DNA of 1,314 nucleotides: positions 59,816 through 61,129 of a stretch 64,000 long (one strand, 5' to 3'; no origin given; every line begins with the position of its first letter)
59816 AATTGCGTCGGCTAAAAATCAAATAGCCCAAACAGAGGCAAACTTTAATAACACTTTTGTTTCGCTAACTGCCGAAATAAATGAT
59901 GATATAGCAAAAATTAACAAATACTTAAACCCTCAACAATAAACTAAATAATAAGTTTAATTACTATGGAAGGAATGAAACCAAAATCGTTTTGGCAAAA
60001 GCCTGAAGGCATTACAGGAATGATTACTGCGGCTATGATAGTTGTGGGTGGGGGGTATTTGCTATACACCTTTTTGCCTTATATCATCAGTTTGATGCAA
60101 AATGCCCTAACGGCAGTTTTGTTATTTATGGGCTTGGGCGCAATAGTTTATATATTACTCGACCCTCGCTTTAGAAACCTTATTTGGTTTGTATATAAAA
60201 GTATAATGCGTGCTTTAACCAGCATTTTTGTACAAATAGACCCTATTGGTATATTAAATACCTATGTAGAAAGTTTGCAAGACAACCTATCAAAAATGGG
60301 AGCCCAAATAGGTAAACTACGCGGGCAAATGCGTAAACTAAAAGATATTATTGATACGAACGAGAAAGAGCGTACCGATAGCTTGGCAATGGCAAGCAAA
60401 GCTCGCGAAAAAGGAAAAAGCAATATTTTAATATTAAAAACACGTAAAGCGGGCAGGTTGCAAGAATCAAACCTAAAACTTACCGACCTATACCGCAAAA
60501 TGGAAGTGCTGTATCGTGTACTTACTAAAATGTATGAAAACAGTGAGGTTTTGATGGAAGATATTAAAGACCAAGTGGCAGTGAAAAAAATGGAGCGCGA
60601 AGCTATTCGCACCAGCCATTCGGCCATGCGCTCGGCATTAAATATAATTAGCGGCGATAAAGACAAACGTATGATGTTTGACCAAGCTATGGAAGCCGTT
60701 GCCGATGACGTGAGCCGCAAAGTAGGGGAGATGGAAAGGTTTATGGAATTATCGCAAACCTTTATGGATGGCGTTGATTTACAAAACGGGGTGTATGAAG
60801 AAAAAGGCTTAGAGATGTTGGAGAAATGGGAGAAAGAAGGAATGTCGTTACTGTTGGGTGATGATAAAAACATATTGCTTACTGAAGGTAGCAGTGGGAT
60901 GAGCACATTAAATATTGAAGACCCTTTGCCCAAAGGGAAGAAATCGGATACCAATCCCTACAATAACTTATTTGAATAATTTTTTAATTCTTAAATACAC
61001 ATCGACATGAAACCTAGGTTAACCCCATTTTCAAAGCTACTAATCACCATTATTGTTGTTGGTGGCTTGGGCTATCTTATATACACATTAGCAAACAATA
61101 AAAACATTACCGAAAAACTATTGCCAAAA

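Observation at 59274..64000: Candidate envelope system: TM-anchored PspA/ESCRT-III-like protein + coiled-coil partner + ABC transporter with a peptidoglycan-tethered binding protein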

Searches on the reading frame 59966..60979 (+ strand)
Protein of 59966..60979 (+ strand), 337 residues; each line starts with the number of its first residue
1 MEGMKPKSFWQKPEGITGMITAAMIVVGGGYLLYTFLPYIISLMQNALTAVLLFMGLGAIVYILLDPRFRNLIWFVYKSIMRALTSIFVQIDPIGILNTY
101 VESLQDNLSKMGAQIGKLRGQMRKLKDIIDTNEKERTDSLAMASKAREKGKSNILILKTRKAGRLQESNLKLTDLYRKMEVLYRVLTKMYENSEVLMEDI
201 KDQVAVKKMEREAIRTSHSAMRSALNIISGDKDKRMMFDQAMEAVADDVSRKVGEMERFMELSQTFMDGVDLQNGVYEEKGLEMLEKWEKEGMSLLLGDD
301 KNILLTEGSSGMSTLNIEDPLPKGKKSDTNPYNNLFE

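Call 7: search_protein_families(library=pfam, proteins=[window:59966-60979:+], max_evalue=0.1)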
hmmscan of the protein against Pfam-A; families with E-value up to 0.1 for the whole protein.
window:59966-60979:+ (337 aa): 2 families
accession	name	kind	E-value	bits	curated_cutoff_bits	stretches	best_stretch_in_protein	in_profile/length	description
PF05010.19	TACC_C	-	0.0076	16.4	29.9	1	101-207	17-127/201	Transforming acidic coiled-coil-containing protein (TACC), C-terminal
PF01519.22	DUF16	-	0.06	14.3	40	0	97-149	25-76/104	Protein of unknown function DUF16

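Call 8: search_protein_families(library=ncbifam, proteins=[window:59966-60979:+], max_evalue=0.1)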
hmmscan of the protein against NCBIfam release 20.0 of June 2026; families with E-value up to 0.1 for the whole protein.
window:59966-60979:+ (337 aa): 1 family
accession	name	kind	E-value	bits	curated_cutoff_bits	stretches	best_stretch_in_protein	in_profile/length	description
NF045487.1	ASRP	equivalog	0.0051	15.5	300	1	101-245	144-278/593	archaea-specific SMC-related protein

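Call 9: find_homologous_proteins(query=window:59966-60979:+)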
Query window:59966-60979:+ (337 aa): 5343 proteins with E <= 0.001 among 7798 candidates; the best 120 are listed.
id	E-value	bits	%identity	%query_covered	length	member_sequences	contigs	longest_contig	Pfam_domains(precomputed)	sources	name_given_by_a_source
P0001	4.7e-208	708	97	100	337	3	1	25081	-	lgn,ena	-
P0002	8.9e-206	700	96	100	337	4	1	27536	-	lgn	-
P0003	2.4e-187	639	85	99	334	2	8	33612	-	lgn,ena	-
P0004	4.4e-185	632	84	100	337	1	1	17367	-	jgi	jgi:phage shock protein A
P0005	2.0e-184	630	84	100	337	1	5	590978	-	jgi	jgi:phage shock protein A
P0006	4.8e-183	625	83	100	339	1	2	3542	-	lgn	-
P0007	1.1e-182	624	82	100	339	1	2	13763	-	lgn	-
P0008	2.8e-176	603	80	100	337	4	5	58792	-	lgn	-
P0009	6.0e-172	589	79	99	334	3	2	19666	-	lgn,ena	-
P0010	1.8e-157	541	72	100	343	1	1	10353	-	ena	-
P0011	1.9e-157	541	72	100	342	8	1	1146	-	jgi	jgi:hypothetical protein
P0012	3.3e-157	541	72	100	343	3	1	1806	-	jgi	jgi:hypothetical protein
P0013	2.0e-155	535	72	100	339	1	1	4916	-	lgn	-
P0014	6.8e-154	530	70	100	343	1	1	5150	-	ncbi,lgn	-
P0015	2.0e-153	528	71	96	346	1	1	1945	-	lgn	-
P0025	2.6e-143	495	66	100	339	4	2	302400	-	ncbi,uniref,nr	ncbi:hypothetical protein QNI19_26035 [Cytophagaceae bacterium DM2B3-1]|uniref:Gliding motility prot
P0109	5.5e-131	454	62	99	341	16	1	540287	-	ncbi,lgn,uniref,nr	ncbi:hypothetical protein [Flavilitoribacter nigricans]|uniref:Uncharacterized protein n=1 Tax=Flavi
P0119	1.1e-130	453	61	100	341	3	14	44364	PF04012.18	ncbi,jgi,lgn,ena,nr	ncbi:MAG TPA: hypothetical protein PK239_08605 [Chitinophagales bacterium]|nr:hypothetical protein [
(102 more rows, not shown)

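Call 10: search_protein_families(library=padloc, proteins=[window:59966-60979:+], max_evalue=0.1)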
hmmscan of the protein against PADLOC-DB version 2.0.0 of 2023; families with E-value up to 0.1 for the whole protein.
window:59966-60979:+ (337 aa): 2 families
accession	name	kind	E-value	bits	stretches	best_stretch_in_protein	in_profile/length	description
PDLC00617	ZorC1|ZorC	-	0.0033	14.6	1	112-227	49-150/483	EH signature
PDLC01085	C3a181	-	0.0035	15.3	1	110-270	29-171/226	Diadenylate cyclase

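Call 11: search_protein_families(library=phrogs, proteins=[window:59966-60979:+], max_evalue=0.1)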
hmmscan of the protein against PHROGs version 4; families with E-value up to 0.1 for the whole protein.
window:59966-60979:+ (337 aa): 1 family
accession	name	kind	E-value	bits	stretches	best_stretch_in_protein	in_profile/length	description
phrog_7133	-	unknown function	0.062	14.5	0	105-149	26-66/127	-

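Call 14: search_solved_structures(query=A1, max_evalue=10, show_alignments=3)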
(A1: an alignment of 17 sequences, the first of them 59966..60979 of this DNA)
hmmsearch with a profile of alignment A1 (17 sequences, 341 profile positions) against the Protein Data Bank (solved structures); distinct sequences matched with E-value up to 10: 6.
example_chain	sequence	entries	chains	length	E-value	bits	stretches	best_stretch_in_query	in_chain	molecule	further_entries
8j07_T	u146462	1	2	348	0.34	13.2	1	167-225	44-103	Radial spoke head 14 homolog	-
8p1y_AAA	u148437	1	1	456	0.72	12.1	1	102-155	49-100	Serine--tRNA ligase, cytoplasmic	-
6gir_A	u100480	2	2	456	0.72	12.1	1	102-155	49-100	Serine--tRNA ligase, cytoplasmic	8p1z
1h7c_A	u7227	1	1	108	1.7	10.9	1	114-197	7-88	TUBULIN-SPECIFIC CHAPERONE A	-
2zdi_A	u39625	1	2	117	1.8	10.8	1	105-202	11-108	Prefoldin subunit beta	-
8i3e_A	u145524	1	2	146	8.4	8.6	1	93-148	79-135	ELKS/Rab6-interacting/CAST family member 1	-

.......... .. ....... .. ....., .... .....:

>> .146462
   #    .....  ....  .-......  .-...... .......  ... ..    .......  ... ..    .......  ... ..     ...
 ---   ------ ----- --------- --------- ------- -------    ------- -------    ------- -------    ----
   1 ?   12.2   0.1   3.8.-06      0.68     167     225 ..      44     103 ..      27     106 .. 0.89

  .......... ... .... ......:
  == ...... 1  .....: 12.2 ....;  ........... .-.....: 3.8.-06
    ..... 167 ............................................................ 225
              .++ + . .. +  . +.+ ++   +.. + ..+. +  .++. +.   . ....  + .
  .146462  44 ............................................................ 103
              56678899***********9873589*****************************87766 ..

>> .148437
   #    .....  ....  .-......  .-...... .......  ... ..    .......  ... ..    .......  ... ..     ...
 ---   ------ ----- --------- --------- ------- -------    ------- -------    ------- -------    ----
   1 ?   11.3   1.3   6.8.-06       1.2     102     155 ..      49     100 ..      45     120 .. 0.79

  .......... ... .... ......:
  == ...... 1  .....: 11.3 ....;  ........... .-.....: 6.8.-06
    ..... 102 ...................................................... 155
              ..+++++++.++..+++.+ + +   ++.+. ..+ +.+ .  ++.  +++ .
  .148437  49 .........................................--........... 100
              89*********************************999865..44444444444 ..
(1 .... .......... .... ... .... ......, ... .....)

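Call 15: search_protein_families(library=pfam, alignment_id=A1, max_evalue=1)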
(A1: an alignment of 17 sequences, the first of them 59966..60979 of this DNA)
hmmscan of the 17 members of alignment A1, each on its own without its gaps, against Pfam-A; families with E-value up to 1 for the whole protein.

A. member 1, window:59966-60979:+ (337 aa): 5 families
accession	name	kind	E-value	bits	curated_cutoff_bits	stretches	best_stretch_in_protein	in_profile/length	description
PF05010.19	TACC_C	-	0.0076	16.4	29.9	1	101-207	17-127/201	Transforming acidic coiled-coil-containing protein (TACC), C-terminal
PF01519.22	DUF16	-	0.06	14.3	40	0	97-149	25-76/104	Protein of unknown function DUF16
PF04102.17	SlyX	-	0.26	12.4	30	0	100-133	18-51/67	SlyX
PF06103.16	DUF948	-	0.47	11.1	37.2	0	165-205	28-68/89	Bacterial protein of unknown function (DUF948)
PF03961.19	FapA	-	0.48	10.4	31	0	85-203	143-255/272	Flagellar Assembly Protein A beta solenoid domain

B. families by the number of members that match (of 17 scanned): 51 families (the first 25 are shown)
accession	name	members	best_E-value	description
PF04012.17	PspA_IM30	11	6e-06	PspA/IM30 family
PF05010.19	TACC_C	9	0.0003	Transforming acidic coiled-coil-containing protein (TACC), C-terminal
PF03961.19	FapA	6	0.0052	Flagellar Assembly Protein A beta solenoid domain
PF06103.16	DUF948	6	0.01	Bacterial protein of unknown function (DUF948)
PF16378.10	DUF4988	6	0.018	Domain of unknown function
PF08287.16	DASH_Spc19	5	0.17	Spc19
PF04102.17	SlyX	4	0.036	SlyX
PF01519.22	DUF16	4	0.06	Protein of unknown function DUF16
PF09858.14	DUF2085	4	0.068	Predicted membrane protein (DUF2085)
PF05478.16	Prominin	3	0.038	Prominin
PF13339.11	AATF-Che1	3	0.042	Apoptosis antagonizing transcription factor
PF17294.7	Lipoprotein_22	2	0.011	Uncharacterised lipoprotein family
PF07200.18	Mod_r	2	0.097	Modifier of rudimentary (Mod(r)) protein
PF24423.1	OVT1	2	0.11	Major antigen, helical domain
PF23991.1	DUF7310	2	0.15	Coiled-coil region of unknown function (DUF7310)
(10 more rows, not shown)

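Call 17: find_encoding_contigs(protein=P0109, flank=8000, max_places=2)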
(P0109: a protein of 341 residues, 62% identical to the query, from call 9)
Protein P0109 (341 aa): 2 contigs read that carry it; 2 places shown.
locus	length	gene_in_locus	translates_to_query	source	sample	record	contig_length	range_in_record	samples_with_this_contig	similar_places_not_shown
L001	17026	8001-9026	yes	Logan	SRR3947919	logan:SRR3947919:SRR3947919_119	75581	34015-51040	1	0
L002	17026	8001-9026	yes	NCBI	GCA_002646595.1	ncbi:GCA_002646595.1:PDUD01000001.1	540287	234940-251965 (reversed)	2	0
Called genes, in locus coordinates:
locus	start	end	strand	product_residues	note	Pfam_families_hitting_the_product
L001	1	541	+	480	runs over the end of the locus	PF09990:DUF2231, PF07635:PSCyt1, PF12799:LRR_4 (faint), PF13855:LRR_8 (weak)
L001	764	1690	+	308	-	PF15902:Sortilin-Vps10 (faint), PF25852:DUF6242_C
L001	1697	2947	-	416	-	PF07690:MFS_1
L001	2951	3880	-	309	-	PF01745:IPT, PF01715:IPPT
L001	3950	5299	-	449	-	PF17125:Methyltr_RsmF_N, PF01189:Methyltr_RsmB-F, PF13636:Methyltranf_PUA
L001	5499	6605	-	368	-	PF04784:DUF547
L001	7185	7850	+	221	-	PF27976:RASSF_helical (faint)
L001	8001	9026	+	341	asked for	-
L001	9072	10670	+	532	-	PF09084:NMT1, PF13379:NMT1_2 (weak), PF12974:Phosphonate-bd (faint), PF00691:OmpA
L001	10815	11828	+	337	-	PF06144:DNA_pol3_delta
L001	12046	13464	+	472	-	PF04715:, PF00425:Chorismate_bind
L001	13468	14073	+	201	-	PF00117:GATase, PF07722:Peptidase_C26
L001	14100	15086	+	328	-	PF02885:Glycos_trans_3N, PF00591:Glycos_transf_3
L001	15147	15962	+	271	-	PF00218:IGPS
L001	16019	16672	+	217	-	PF00697:PRAI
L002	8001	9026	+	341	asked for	-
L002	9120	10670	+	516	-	PF09084:NMT1, PF13379:NMT1_2 (weak), PF12974:Phosphonate-bd (faint), PF00691:OmpA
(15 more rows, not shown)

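Call 18: find_encoding_contigs(protein=P0025, flank=8000, max_places=2)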
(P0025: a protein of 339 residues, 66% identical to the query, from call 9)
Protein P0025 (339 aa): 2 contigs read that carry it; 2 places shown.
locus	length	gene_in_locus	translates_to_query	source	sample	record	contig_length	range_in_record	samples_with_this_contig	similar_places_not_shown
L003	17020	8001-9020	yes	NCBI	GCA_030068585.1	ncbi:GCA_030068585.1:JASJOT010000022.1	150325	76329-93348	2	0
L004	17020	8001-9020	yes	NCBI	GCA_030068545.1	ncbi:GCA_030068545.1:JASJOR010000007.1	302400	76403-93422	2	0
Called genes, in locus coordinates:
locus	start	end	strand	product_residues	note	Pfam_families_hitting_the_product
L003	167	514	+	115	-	PF14254:DUF4348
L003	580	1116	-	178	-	PF13689:DUF4154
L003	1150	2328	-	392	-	PF20308:TPR-S (faint), PF13428:TPR_14 (faint), PF14559:TPR_19 (faint), PF07719:TPR_2 (faint), PF13432:TPR_16 (faint)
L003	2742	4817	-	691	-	PF17804:TSP_NTD, PF00595:PDZ, PF17820:PDZ_6 (weak), PF03572:Peptidase_S41, PF11818:DUF3340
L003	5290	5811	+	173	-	-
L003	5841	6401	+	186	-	PF00583:Acetyltransf_1 (weak)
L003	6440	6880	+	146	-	PF14539:DUF4442 (weak), PF13622:4HBT_3, PF03061:4HBT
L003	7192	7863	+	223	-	PF20168:PDS5 (weak)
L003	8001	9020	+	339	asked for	-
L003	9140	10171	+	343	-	PF02541:Ppx-GppA (weak)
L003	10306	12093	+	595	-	PF00691:OmpA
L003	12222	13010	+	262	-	PF00528:BPD_transp_1 (faint)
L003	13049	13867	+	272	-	PF00005:ABC_tran, PF13304:AAA_21 (weak)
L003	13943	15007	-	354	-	PF01063:Aminotran_4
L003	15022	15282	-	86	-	-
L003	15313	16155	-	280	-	PF01039:Carboxyl_trans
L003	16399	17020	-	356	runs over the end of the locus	PF01791:DeoC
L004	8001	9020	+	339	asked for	-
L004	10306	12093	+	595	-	PF00691:OmpA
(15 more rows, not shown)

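Call 19: find_related_loci(query=A1, collection=genome_contigs, flank=9000)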
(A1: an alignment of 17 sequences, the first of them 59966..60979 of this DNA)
Query A1 (337 aa) in genome_contigs; peptide patterns used: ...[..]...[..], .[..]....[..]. (x = any residue, [..] = any of these).
600 stretches matched a pattern (row limit reached: there are more); 574 encode a relative of the query (tblastn E <= 1e-3); the best 80 are kept; 80 distinct loci.
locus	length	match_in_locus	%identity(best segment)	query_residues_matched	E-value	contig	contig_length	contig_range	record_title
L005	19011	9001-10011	68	1-336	4e-158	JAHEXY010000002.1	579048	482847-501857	MAG: Bacteroidetes bacterium isolate nzgw115 NODE_6_length_579049_cov_9.730728, whole genome shotgun sequence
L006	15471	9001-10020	68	1-337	8e-157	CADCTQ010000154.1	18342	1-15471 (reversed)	MAG: uncultured Cytophagales bacterium isolate AVDCRST_MAG56 genome assembly, contig: NODE162, whole genome shotgun sequ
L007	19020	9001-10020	68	1-337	2e-156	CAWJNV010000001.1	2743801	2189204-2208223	MAG: uncultured Sphingobacteriales bacterium isolate MFD02840.bin.1.97 genome assembly, contig: contig_32, whole genome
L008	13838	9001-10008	65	1-337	2e-150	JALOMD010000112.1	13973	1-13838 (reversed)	MAG: Cytophagales bacterium isolate Prado042 scaffold_23222, whole genome shotgun sequence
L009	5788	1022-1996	65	1-337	1e-151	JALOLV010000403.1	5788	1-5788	MAG: Spirosomataceae bacterium isolate Prado034 scaffold_101722, whole genome shotgun sequence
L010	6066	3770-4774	64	5-337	3e-145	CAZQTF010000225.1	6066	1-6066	MAG TPA_asm: uncultured Saprospiraceae bacterium isolate binchicken_co58_65 genome assembly, contig: NODE_10103_length_6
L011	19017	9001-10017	62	1-337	3e-143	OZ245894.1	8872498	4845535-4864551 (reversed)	MAG: Saprospiraceae bacterium isolate 95635b9e-7190-4540-af38-e21a3cfd68f5 genome assembly, chromosome: 1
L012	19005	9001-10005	63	5-337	3e-143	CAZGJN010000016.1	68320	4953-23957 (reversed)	MAG TPA_asm: uncultured Saprospiraceae bacterium isolate binchicken_co58_96 genome assembly, contig: NODE_307_length_683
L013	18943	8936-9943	63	4-337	9e-143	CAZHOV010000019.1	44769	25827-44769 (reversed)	MAG TPA_asm: uncultured Saprospiraceae bacterium isolate SRP141376_co5_439 genome assembly, contig: NODE_1841_length_447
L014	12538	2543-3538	62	1-332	4e-142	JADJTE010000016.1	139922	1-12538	MAG: Sphingobacteriales bacterium isolate Hade_18-Q3-R52-61_MAXAC.389 tig00015328-10-1407420, whole genome shotgun seque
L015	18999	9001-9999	61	7-337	1e-141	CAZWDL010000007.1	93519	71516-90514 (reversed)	MAG TPA_asm: uncultured Saprospiraceae bacterium isolate SRP141376_co3_88 genome assembly, contig: NODE_435_length_93519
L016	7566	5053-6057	61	5-337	2e-141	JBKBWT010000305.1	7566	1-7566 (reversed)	MAG: Saprospiraceae bacterium isolate 21H_026.bin.51 NODE_7899_length_7566_cov_2.103022, whole genome shotgun sequence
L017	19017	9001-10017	61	1-337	2e-141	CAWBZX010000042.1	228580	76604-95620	MAG: uncultured Saprospiraceae bacterium isolate MFD03551.bin.1.147 genome assembly, contig: contig_90394, whole genome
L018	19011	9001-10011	62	1-337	6e-141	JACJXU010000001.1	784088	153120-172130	MAG: Chitinophagales bacterium isolate HK-STAS-BACT-20 HK-STAS-BACT-20_1, whole genome shotgun sequence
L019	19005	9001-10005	62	4-337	1e-140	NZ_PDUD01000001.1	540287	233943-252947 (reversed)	Flavilitoribacter nigricans DSM 23189 = NBRC 102662 contig1, whole genome shotgun sequence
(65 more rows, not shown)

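Call 27: search_protein_representatives(alignment_id=A1)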
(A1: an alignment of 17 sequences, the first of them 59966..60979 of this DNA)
Query: 17 sequences, 341 profile positions. Proteins with E-value up to 0.001 (for the whole library): 1381; up to 1e-10: 1033; up to 1e-30: 553. The best 150 are listed.
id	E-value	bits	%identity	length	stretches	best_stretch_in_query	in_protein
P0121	2.5e-172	589.0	-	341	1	2-340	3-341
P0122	2.9e-160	549.4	-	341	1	4-340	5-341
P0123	9.9e-135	465.4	-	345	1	8-339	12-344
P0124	2.8e-130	450.8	-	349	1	6-335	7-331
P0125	5.8e-129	446.5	-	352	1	3-340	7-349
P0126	3.1e-122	424.3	-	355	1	3-339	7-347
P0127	7.7e-120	416.5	-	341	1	3-340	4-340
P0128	5.2e-115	400.6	-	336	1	5-314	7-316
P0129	1.7e-114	398.9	-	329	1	8-304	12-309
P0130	2.5e-111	388.5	-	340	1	5-322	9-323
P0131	5.9e-108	377.4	-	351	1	7-322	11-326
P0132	1.1e-106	373.2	-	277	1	56-325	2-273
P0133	8.2e-106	370.3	-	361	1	6-319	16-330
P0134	1.9e-105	369.1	-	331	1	4-335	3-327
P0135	2.4e-104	365.5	-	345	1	11-340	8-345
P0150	6.1e-95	334.6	-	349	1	4-327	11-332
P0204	7.5e-81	288.3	-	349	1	3-315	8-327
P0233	5.1e-75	269.1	-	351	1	3-339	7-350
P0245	3.6e-73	263.0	-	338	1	8-340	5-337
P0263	4.0e-71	256.3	-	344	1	7-339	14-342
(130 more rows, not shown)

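Call 39: find_encoding_contigs(protein=P0263, flank=8000, max_places=2)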
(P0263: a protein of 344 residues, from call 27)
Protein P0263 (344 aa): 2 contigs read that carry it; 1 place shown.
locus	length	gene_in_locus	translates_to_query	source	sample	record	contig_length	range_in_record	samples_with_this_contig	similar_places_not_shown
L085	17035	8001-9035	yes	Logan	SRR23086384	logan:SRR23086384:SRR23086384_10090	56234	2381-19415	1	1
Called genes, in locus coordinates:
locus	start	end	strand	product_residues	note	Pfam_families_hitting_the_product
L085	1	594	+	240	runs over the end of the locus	-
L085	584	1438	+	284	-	PF02540:NAD_synthase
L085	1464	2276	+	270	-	-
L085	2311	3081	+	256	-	-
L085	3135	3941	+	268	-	-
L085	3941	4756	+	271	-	PF13672:PP2C_2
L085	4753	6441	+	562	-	PF00069:Pkinase (weak)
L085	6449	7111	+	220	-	PF22175:Ogg-HhH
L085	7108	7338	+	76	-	-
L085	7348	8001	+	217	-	-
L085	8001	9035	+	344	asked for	-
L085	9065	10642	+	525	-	PF09084:NMT1 (weak), PF00691:OmpA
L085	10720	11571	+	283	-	PF00528:BPD_transp_1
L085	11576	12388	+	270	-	PF00005:ABC_tran, PF13304:AAA_21 (faint)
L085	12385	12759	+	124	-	-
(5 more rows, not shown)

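Call 40: find_encoding_contigs(protein=P0245, flank=8000, max_places=2)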
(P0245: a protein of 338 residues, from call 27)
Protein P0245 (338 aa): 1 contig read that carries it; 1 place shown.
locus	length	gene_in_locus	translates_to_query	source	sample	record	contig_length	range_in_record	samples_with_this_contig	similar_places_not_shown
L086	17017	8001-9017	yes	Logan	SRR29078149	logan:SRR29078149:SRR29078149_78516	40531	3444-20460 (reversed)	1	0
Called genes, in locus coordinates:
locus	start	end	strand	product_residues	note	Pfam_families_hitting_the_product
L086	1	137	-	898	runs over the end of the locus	PF00176:SNF2-rel_dom, PF14528:LAGLIDADG_3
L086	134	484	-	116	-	-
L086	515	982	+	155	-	-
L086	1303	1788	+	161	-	-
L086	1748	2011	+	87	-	-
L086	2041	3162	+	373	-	-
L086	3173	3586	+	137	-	-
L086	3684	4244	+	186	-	PF02441:Flavoprotein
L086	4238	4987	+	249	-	PF04127:DFP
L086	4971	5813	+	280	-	PF04909:Amidohydro_2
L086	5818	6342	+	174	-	-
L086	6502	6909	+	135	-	-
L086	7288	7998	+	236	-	-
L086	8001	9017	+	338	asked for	-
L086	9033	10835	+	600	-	PF00691:OmpA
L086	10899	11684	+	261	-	-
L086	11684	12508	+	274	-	PF00005:ABC_tran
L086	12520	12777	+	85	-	-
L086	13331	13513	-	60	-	-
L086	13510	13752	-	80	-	-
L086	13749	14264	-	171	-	PF00186:DHFR_1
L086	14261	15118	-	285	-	PF00303:Thymidylat_synt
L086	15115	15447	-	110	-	-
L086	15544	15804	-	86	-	PF02082:Rrf2 (faint)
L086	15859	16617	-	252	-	-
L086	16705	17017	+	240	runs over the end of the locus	PF01223:Endonuclease_NS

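Call 41: find_encoding_contigs(protein=P0204, flank=8000, max_places=2)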
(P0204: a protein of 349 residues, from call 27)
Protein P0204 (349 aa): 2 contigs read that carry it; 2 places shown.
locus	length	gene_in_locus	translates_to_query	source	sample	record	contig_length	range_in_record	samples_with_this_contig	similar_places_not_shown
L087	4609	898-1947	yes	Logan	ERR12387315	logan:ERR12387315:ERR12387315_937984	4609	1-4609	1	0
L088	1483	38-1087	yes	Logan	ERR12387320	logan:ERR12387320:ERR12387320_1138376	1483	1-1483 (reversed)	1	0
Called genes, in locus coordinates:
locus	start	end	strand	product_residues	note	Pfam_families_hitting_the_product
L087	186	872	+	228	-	-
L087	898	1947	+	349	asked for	-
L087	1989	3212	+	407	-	-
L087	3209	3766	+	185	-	PF00691:OmpA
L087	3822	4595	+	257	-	-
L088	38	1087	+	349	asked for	-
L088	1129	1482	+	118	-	?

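Call 42: predict_structure(alignment_id=A2)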
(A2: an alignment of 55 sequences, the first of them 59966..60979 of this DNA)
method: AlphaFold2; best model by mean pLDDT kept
length: 337 residues; sequences in the alignment: 55
mean_pLDDT: 73.1   pTM: 0.53
mean pLDDT of the five models: 73.1, 69.7, 69.6, 69.6, 69.1
residues with pLDDT >= 90: 45; 70-90: 162; 50-70: 105; < 50: 25
segments of 3 or more residues with pLDDT < 50: 1-3, 228-238, 325-327
pLDDT, mean of each block of 10 residues (from residue 1): 56 72 81 74 75 83 87 84 71 74 79 85 91 95 95 94 91 86 81 80 81 73 51 46 51 58 58 53 67 61 71 58 53 62
secondary structure, 60 per line:
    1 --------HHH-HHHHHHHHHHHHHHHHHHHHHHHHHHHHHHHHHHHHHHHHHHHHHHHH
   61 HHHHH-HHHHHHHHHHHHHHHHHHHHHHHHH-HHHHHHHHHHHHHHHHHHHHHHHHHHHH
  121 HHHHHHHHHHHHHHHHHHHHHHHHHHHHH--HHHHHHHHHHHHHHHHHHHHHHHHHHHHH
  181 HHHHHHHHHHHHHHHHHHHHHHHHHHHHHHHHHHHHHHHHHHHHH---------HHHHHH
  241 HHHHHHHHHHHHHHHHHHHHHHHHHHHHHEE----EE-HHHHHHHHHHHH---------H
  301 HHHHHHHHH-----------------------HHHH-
elements in order: H13-65 H67-91 H93-149 H152-225 H235-269 H279-290 H300-309 H333-336
